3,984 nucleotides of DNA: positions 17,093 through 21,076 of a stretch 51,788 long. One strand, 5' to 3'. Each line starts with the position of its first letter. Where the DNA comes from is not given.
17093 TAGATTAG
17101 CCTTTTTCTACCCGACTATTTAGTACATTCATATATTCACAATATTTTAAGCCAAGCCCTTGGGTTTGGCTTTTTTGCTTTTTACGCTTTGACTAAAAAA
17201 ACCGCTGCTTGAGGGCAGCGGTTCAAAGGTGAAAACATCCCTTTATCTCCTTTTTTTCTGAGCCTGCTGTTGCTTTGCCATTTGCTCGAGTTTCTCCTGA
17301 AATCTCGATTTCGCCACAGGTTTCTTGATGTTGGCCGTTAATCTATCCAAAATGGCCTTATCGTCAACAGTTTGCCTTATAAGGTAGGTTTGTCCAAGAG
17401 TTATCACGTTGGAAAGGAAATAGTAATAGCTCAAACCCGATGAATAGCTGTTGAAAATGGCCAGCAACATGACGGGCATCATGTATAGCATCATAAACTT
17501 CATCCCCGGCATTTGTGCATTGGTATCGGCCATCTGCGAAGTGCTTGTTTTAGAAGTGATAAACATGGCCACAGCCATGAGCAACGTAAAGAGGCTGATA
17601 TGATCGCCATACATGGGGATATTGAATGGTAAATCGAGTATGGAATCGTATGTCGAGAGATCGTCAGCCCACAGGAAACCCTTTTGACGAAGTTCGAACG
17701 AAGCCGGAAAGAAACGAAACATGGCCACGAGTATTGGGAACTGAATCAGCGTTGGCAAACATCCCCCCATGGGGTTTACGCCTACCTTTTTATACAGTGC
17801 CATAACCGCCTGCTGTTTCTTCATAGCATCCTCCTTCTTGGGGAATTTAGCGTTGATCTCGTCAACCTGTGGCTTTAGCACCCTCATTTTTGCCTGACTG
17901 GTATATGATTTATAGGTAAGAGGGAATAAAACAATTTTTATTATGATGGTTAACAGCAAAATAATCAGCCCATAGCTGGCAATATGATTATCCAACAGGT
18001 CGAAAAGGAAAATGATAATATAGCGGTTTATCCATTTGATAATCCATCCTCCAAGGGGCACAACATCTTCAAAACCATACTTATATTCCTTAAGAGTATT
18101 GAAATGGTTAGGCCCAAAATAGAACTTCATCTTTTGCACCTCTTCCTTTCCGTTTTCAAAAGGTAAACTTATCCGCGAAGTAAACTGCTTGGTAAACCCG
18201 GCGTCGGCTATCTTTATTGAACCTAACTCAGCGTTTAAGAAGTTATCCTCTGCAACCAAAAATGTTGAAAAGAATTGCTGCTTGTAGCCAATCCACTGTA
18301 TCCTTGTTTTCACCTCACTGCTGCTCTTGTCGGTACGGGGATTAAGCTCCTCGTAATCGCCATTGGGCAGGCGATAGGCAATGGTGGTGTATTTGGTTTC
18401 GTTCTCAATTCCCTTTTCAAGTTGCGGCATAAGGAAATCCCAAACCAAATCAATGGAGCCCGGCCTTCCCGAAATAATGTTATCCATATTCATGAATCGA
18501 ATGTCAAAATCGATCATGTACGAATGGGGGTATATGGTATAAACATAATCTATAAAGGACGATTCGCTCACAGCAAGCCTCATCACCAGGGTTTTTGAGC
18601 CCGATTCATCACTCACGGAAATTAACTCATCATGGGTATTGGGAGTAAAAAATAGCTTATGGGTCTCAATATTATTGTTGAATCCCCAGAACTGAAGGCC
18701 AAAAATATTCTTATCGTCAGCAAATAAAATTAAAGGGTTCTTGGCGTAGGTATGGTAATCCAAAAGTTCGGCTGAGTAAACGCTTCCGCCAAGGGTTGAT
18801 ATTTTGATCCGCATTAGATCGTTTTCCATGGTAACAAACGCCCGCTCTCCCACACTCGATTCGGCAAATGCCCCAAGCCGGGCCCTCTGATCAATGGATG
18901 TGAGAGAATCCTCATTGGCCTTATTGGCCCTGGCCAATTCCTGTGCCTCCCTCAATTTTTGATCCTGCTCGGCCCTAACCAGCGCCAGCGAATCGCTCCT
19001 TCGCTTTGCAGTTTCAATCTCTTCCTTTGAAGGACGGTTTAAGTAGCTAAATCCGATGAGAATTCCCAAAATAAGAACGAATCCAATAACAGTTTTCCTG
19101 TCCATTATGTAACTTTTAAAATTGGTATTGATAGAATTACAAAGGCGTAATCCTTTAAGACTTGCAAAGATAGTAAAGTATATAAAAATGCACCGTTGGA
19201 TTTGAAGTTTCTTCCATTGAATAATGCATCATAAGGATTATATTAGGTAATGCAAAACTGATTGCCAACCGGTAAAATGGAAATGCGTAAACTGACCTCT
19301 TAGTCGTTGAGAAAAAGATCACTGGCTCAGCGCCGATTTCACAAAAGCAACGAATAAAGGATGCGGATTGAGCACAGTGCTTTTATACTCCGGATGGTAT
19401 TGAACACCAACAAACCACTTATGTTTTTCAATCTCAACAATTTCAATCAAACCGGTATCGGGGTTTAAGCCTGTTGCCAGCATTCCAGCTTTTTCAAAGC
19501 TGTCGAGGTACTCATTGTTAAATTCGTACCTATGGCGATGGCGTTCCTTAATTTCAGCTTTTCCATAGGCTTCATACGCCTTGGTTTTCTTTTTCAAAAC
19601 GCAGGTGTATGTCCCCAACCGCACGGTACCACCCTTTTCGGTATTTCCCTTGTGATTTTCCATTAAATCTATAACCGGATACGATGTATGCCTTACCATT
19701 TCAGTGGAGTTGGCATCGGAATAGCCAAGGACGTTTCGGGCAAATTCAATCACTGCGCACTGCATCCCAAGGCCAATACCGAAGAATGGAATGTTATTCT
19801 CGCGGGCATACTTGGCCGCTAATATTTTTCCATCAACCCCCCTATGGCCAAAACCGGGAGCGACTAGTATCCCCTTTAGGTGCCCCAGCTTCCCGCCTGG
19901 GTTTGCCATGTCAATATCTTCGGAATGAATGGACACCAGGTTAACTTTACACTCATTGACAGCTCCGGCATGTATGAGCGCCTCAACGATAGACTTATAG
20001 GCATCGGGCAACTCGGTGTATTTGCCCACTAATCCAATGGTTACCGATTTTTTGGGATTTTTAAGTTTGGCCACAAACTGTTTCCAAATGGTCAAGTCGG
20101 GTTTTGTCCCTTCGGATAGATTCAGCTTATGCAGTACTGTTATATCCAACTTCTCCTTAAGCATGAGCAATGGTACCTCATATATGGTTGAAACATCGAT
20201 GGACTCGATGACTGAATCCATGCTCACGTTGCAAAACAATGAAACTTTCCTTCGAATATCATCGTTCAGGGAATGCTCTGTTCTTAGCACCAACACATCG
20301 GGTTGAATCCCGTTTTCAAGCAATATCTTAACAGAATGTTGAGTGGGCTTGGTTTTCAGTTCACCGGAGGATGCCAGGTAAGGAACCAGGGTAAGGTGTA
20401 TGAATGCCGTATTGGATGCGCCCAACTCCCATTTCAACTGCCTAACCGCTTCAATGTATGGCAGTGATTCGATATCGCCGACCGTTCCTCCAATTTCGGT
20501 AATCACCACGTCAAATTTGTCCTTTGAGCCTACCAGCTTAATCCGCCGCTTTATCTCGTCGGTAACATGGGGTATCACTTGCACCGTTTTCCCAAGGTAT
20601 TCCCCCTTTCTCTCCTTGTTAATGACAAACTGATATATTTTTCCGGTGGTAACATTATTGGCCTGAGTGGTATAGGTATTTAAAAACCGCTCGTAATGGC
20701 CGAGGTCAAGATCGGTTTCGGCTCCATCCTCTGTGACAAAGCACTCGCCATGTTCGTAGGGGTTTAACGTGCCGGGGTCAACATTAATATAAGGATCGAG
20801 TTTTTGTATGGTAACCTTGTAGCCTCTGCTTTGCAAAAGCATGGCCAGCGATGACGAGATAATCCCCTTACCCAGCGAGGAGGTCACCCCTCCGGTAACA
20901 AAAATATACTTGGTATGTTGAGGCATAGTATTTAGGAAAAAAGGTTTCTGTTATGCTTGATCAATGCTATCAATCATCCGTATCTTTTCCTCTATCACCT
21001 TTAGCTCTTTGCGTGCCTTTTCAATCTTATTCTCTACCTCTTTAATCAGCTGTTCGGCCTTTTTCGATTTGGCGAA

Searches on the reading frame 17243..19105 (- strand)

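Call 74: search_protein_families(library=pfam, proteins=[window:17243-19105:-], max_evalue=0.00001)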
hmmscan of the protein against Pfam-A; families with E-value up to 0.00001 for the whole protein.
window:17243-19105:- (620 aa): 2 families
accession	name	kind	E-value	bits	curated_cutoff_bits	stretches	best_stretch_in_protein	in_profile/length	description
PF02096.25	60KD_IMP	-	2.8e-55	187.2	35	1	378-577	1-162/163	60Kd inner membrane protein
PF14849.12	YidC_periplas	-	1.9e-26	94.1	24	1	91-364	2-281/283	YidC periplasmic domain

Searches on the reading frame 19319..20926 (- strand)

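Call 74: search_protein_families(library=pfam, proteins=[window:19319-20926:-], max_evalue=0.00001)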
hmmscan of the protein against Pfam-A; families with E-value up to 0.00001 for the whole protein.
window:19319-20926:- (535 aa): 3 families
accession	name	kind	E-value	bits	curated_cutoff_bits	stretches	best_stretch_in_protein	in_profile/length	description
PF06418.20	CTP_synth_N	-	2.9e-126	420.7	26.1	1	6-270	1-265/265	CTP synthase N-terminus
PF00117.34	GATase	-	7.8e-38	130.5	22.8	1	306-530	2-189/190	Glutamine amidotransferase class-I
PF07722.19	Peptidase_C26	-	1.2e-06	28.8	20.5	1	372-513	99-219/219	Peptidase C26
